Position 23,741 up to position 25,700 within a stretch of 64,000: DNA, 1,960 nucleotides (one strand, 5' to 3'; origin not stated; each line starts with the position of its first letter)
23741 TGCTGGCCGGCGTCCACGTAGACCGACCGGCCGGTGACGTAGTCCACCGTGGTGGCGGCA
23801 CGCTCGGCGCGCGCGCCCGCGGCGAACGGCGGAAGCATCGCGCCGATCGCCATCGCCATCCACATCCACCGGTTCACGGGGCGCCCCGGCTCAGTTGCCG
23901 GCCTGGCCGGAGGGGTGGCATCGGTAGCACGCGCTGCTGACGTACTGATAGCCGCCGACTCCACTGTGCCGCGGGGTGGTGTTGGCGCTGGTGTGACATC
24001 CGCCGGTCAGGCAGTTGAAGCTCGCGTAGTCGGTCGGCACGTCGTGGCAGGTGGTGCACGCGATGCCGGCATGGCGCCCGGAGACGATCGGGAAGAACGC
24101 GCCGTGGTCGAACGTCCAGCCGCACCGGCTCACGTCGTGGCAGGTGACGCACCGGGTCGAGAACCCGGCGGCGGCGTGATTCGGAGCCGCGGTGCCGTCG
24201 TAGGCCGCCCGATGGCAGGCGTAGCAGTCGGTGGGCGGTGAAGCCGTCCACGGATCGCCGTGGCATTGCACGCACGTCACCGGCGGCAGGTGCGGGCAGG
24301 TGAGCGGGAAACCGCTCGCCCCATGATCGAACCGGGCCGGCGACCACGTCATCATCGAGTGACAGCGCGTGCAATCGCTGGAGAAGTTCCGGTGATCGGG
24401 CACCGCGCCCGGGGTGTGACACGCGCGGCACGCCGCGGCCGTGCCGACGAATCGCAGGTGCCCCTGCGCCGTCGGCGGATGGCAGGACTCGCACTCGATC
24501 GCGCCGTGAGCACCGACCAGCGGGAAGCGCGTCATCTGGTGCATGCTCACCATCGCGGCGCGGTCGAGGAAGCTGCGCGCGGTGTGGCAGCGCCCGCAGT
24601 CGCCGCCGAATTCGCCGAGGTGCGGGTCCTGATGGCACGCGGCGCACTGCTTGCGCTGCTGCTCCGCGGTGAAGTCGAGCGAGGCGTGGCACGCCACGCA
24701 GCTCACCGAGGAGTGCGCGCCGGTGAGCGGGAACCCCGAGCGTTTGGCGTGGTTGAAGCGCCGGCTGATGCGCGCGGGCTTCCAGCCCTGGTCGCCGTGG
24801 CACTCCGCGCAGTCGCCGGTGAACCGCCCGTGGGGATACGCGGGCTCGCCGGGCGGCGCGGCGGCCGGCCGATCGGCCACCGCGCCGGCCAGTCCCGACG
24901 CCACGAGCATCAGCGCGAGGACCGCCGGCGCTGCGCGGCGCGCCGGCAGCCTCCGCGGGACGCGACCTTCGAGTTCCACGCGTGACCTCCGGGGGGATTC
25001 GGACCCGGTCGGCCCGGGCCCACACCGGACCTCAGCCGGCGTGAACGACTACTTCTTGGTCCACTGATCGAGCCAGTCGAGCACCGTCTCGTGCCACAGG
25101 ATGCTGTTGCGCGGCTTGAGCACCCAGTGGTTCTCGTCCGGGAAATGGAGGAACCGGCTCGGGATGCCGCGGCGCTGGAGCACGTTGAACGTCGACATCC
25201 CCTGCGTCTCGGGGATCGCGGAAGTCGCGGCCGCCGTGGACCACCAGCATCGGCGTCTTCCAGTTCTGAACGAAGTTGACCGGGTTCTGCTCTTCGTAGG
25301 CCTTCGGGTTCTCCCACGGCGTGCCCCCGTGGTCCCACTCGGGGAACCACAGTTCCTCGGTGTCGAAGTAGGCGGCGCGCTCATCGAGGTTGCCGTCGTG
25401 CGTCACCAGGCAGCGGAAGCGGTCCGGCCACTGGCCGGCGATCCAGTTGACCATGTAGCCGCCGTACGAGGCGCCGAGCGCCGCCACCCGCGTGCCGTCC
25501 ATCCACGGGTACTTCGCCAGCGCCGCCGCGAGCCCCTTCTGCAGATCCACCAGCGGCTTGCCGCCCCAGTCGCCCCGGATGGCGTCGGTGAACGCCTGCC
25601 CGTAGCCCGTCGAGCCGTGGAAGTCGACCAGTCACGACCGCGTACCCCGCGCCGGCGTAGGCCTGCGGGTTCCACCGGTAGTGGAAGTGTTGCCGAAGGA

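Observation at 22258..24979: Outer-membrane beta-barrel immediately downstream of a 12-13 heme c-type cytochrome: candidate porin-cytochrome electron conduit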

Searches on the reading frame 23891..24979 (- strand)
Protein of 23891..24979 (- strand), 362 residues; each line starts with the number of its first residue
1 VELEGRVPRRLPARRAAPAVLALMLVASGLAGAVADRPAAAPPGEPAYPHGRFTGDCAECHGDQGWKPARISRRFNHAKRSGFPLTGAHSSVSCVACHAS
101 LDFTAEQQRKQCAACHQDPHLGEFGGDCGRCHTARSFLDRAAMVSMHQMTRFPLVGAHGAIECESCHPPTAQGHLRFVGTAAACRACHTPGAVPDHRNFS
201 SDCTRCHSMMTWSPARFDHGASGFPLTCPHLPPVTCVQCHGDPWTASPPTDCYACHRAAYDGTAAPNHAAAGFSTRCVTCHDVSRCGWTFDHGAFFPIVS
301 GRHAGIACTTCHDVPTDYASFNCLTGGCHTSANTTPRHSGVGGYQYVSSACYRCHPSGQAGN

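Call 3: search_protein_families(library=pfam, proteins=[window:23891-24979:-], max_evalue=0.1)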
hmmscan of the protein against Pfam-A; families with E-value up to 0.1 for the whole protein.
window:23891-24979:- (362 aa): 3 families
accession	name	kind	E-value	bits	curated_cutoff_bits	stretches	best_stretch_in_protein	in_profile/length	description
PF14522.11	Cytochrome_C7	-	8.1e-14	51.6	24.8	3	55-117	14-67/67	Cytochrome c7 and related cytochrome c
PF14537.11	Cytochrom_c3_2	-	2.2e-08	34.9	25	1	182-256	7-78/79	Cytochrome c3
PF02085.21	Cytochrom_CIII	-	4.3e-07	30.7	22.9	1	302-357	27-84/101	Class III cytochrome C family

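Call 4: search_protein_families(library=ncbifam, proteins=[window:23891-24979:-], max_evalue=0.1)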
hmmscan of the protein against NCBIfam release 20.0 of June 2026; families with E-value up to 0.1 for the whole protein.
window:23891-24979:- (362 aa): 0 families

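Call 15: search_solved_structures(query=window:23891-24979:-, max_evalue=1, show_alignments=2)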
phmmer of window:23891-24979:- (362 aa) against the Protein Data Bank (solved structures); distinct sequences matched with E-value up to 1: 4.
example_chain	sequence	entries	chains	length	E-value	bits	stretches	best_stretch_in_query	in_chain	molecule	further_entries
1aqe_A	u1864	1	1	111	0.024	16.9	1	301-333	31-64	CYTOCHROME C3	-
3ov0_A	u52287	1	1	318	0.028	16.7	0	105-282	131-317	Cytochrome c family protein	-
3ouq_A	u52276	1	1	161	0.039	16.2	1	105-133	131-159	Cytochrome c family protein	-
1czj_A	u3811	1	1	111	0.11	14.7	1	301-341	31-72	CYTOCHROME C3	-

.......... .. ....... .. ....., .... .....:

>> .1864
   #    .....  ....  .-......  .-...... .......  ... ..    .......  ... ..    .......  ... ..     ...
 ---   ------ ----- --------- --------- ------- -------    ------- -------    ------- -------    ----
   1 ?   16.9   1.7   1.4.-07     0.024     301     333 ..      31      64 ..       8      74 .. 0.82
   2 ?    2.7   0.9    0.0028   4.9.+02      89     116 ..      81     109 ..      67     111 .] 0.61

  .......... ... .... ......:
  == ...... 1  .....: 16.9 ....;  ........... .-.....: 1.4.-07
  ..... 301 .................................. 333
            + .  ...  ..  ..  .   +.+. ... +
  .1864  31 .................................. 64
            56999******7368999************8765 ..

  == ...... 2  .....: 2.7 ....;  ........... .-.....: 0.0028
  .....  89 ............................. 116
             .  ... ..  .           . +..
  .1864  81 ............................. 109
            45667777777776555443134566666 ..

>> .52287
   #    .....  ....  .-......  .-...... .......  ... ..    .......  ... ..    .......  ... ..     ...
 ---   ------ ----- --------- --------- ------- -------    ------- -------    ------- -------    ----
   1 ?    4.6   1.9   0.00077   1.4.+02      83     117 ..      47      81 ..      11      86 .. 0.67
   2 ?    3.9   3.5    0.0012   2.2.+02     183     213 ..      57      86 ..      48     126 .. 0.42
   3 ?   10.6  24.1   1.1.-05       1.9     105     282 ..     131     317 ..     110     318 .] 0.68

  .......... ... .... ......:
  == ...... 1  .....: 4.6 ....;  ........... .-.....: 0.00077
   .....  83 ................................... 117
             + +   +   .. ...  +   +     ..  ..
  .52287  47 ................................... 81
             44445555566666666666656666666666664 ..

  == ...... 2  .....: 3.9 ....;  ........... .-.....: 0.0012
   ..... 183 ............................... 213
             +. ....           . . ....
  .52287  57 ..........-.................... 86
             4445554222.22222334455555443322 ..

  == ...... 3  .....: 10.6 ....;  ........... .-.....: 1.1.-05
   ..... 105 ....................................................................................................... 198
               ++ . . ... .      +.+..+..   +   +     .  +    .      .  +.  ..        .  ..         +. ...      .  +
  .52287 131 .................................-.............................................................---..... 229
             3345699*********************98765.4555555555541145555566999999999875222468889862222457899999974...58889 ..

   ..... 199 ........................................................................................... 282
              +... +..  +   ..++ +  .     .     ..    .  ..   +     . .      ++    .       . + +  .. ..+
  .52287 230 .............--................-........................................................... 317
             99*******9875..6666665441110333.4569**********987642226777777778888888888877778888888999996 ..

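Call 47: find_homologous_proteins(query=window:23891-24979:-)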
Query window:23891-24979:- (362 aa): 668 proteins with E <= 0.001 among 8000 candidates; the best 120 are listed.
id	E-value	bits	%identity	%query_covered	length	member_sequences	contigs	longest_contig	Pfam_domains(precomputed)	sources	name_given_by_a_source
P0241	1.9e-252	855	100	100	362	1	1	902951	PF14537.12,PF02085.22,PF14522.12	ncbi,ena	-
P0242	9.8e-194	662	50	79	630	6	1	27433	PF09699.16,PF14537.12,PF02085.22,PF14522.12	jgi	jgi:predicted CXXCH cytochrome family protein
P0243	8.1e-176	603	44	96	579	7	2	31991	PF09699.16,PF14537.12,PF02085.22,PF14522.12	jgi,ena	-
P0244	6.9e-170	583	48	85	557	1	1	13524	PF09699.16,PF14537.12,PF22678.2,PF02085.22,PF14522.12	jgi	jgi:predicted CXXCH cytochrome family protein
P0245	7.0e-169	580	46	94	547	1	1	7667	PF09699.16,PF14537.12,PF02085.22,PF14522.12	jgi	jgi:predicted CXXCH cytochrome family protein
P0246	1.0e-168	580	48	87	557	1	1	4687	PF09699.16,PF14537.12,PF02085.22,PF14522.12,PF22113.2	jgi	jgi:hypothetical protein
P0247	4.1e-158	545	49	88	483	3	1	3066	PF09699.16,PF14537.12,PF02085.22,PF14522.12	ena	-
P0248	1.9e-156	539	67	96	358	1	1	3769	PF14537.12,PF02085.22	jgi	jgi:hypothetical protein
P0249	7.1e-153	527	48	85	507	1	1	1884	PF09699.16,PF14537.12,PF02085.22,PF14522.12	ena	-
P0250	4.7e-152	525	67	91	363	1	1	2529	PF14537.12,PF02085.22,PF14522.12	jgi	jgi:hypothetical protein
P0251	5.5e-151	521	63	99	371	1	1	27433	PF02085.22,PF14522.12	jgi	jgi:hypothetical protein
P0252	2.8e-143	496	63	89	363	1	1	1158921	PF02085.22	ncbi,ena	-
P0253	1.3e-141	490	47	81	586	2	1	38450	PF02085.22,PF14522.12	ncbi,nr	ncbi:MAG: hypothetical protein D6738_04630 [Acidobacteria bacterium]|nr:MAG: hypothetical protein D6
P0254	3.1e-141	489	44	94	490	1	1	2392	PF09699.16,PF14537.12,PF02085.22,PF14522.12,PF22113.2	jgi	jgi:predicted CXXCH cytochrome family protein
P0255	1.6e-140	487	46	96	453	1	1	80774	PF14537.12,PF02085.22,PF14522.12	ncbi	-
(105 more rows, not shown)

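Call 49: find_encoding_contigs(protein=P0252, flank=10000, max_places=2)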
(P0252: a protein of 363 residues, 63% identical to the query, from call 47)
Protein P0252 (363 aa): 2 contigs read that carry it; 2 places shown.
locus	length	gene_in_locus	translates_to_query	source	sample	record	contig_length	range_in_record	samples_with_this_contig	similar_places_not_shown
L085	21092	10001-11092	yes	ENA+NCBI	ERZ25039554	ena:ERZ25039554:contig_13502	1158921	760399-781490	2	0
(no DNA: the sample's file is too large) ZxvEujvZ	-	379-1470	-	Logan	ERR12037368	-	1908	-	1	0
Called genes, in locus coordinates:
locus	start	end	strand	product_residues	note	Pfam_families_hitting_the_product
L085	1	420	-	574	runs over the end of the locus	PF04389:Peptidase_M28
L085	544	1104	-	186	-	-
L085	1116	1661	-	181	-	PF13505:OMP_b-brl (weak)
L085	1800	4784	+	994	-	PF07719:TPR_2 (faint), PF17874:TPR_MalT (weak), PF13424:TPR_12, PF12770:CHAT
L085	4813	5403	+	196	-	PF04542:Sigma70_r2, PF04545:Sigma70_r4 (faint), PF08281:Sigma70_r4_2 (faint)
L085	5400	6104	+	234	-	-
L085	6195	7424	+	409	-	PF07670:Gate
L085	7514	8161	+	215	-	PF03446:NAD_binding_2 (faint), PF03807:F420_oxidored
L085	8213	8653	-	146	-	-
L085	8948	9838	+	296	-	PF02129:Peptidase_S15 (weak), PF01738:DLH, PF12146:Hydrolase_4 (faint)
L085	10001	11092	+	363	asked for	PF02085:Cytochrom_CIII (faint)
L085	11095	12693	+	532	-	-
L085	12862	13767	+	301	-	PF05425:CopD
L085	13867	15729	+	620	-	PF00749:tRNA-synt_1c, PF03950:tRNA-synt_1c_C, PF20974:tRNA-synt_1c_C2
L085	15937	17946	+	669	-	PF02784:Orn_Arg_deC_N, PF17810:Arg_decarb_HB, PF17944:Arg_decarbox_C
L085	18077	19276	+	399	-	PF01053:Cys_Met_Meta_PP, PF00155:Aminotran_1_2 (faint)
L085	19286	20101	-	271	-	PF02585:PIG-L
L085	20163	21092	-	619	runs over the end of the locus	PF03169:OPT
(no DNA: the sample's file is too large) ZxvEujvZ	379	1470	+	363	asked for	PF02085:Cytochrom_CIII (faint)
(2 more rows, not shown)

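Call 55: predict_structure(alignment_id=A2)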
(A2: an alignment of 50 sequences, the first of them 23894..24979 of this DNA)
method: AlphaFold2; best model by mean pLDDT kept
length: 362 residues; sequences in the alignment: 50
mean_pLDDT: 67.1   pTM: 0.42
mean pLDDT of the five models: 67.1, 62.3, 62.2, 60.0, 54.3
residues with pLDDT >= 90: 0; 70-90: 166; 50-70: 158; < 50: 38
segments of 3 or more residues with pLDDT < 50: 1-3, 11-18, 117-121, 172-181
pLDDT, mean of each block of 10 residues (from residue 1): 50 48 55 53 74 84 76 84 76 75 63 53 55 54 69 70 67 46 65 63 65 59 71 74 74 85 79 79 64 63 75 70 73 80 64 64 43
secondary structure, 60 per line:
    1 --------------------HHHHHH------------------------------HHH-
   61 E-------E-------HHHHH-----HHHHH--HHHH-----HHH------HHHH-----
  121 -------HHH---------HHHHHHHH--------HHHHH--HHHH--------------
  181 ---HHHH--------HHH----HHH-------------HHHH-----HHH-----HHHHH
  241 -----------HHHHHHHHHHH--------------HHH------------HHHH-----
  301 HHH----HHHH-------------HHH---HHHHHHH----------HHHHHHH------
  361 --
elements in order: H21-26 H77-81 H87-91 H94-97 H112-115 H140-147 H156-160 H163-166 H184-187 H219-222 H236-240 H252-262 H292-295 H308-311 H331-337 H348-354

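Call 57: fold_search(model_id=the predicted structure, library=pdb)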
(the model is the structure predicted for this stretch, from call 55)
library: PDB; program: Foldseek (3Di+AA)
matches with E <= 10: 0; with E <= 0.001: 0
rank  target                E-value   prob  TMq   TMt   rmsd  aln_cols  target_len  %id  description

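Call 58: search_solved_structures(query=A2, max_evalue=1)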
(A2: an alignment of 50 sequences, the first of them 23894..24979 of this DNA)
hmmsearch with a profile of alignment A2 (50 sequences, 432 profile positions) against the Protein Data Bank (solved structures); distinct sequences matched with E-value up to 1: 12.
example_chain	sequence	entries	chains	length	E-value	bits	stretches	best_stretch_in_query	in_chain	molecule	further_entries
5yq7_C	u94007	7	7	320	9.6e-05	24.7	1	248-327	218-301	Cytochrome subunit of photosynthetic reaction center | MULTIHEME_CYTC DOMAIN-CONTAINING PROTEIN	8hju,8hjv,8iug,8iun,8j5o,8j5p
7c9r_C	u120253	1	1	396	0.0042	19.3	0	112-130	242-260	Photosynthetic reaction center cytochrome c subunit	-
1nlt_A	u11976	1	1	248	0.0083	18.3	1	226-278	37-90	Mitochondrial protein import protein MAS5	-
2e84_A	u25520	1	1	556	0.018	17.2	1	226-280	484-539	High-molecular-weight cytochrome c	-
8wdu_C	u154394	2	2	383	0.019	17.2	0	112-132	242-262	Photosynthetic reaction center cytochrome c subunit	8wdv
1duw_A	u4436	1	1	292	0.021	17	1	227-277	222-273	NONAHEME CYTOCHROME C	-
7o0u_C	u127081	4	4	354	0.037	16.2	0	342-399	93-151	MULTIHEME_CYTC domain-containing protein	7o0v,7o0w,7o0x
9wqv_C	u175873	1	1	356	0.07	15.3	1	112-179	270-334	Photosynthetic reaction center cytochrome c subunit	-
9h19_C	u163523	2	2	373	0.31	13.2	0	113-127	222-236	Photosynthetic reaction center cytochrome c subunit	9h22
2blf_B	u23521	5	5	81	0.38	12.9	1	239-268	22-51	Sulfite:cytochrome c oxidoreductase subunit B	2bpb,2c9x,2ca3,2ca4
7w2j_C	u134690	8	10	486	0.41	12.8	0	210-256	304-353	Fructose dehydrogenase cytochrome subunit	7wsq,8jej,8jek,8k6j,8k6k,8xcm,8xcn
8ydm_C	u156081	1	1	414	0.57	12.3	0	190-252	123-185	Cytochrome c-554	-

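Call 85: search_protein_families(library=ncbifam, alignment_id=A2, max_evalue=0.01)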
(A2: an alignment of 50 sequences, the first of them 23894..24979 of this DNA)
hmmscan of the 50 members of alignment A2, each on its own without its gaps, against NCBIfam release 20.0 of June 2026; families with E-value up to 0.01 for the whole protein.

A. member 1, window:23894-24979:- (362 aa): 0 families

B. families by the number of members that match (of 50 scanned): 17 families
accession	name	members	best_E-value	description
TIGR03508.1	decahem_SO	41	8.2e-10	DmsE family decaheme c-type cytochrome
NF045713.1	CxxCH_16_HmcA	34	1.5e-08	sulfate respiration complex hexadecaheme cytochrome HmcA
NF041781.1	mnquin_red_QrcA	26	5.8e-06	menaquinone reductase multiheme cytochrome c subunit QrcA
TIGR03507.1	decahem_SO1788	9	5.5e-08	OmcA/MtrC family decaheme c-type cytochrome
NF010872.0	PRK14279.1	9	1.4e-05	molecular chaperone DnaJ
NF041198.1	UshA_like_PCGU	7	3.4e-05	UshA-like (seleno)protein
TIGR04257.1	nanowire_3heme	5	3.7e-05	c(7)-type cytochrome triheme domain-containing protein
TIGR04315.1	octaheme_Shew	3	0.0013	tetrathionate reductase family octaheme c-type cytochrome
TIGR01905.1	paired_CXXCH_1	2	5.5e-06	doubled CXXCH domain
NF045722.1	c3_cytochr_TmcA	2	0.00018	acidic tetraheme cytochrome c3 TmcA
NF043011.1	CytC7_Geobact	2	0.00055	cytochrome c7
NF009046.0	PRK12380.1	2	0.0015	hydrogenase/urease nickel incorporation protein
NF045784.1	9HemeCytC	1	0.00038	nine-heme cytochrome c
NF010119.0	PRK13595.1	1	0.0031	prenyltransferase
TIGR00100.1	hypA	1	0.0034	hydrogenase maturation nickel metallochaperone HypA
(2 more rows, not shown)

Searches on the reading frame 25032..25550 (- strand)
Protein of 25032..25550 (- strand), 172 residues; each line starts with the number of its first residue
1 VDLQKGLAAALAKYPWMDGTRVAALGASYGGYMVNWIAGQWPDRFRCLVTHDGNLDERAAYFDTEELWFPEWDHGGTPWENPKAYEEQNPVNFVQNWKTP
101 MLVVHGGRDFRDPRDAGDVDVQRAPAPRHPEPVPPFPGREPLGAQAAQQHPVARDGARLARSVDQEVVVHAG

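Call 69: search_protein_families(library=pfam, proteins=[window:25032-25550:-], max_evalue=0.00001)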
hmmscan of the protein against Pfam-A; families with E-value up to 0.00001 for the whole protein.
window:25032-25550:- (172 aa): 2 families
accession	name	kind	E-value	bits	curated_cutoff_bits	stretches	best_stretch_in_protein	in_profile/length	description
PF00326.27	Peptidase_S9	-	2e-29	103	22.6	1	2-111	47-157/213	Prolyl oligopeptidase family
PF02129.25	Peptidase_S15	-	6.9e-06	26.4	23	0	12-69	88-145/262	X-Pro dipeptidyl-peptidase (S15 family)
